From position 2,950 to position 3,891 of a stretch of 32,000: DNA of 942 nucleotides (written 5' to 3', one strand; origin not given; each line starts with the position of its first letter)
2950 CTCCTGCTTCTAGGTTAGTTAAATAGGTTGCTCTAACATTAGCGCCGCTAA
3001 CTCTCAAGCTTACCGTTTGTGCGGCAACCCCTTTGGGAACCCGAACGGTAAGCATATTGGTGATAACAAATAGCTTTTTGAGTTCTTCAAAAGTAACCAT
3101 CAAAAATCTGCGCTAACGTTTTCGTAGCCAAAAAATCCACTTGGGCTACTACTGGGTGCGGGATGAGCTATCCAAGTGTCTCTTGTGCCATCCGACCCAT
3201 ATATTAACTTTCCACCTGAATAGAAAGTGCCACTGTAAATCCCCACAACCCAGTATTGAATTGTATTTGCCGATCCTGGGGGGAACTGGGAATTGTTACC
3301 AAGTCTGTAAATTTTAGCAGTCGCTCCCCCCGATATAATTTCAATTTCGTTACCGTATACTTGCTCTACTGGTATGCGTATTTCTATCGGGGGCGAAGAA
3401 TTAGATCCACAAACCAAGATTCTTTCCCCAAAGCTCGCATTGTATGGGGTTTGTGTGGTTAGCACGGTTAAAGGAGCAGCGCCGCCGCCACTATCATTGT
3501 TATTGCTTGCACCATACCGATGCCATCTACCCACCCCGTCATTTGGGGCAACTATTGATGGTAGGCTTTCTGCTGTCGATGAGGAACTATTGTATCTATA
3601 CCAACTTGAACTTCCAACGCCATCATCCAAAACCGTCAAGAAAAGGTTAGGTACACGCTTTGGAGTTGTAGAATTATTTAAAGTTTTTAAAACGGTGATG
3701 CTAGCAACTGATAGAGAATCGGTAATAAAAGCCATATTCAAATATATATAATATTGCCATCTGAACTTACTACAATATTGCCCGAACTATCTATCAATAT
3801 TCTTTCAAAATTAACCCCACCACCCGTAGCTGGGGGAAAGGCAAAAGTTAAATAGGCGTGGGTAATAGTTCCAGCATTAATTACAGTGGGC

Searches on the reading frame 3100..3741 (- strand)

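Call 45: search_protein_families(library=phrogs, proteins=[window:3100-3741:-], max_evalue=0.01)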
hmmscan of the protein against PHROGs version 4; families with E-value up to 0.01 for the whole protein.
window:3100-3741:- (213 aa): 1 family
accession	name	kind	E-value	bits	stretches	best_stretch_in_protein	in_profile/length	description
phrog_31840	-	unknown function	1.5e-10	40.3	1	9-96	708-793/1321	-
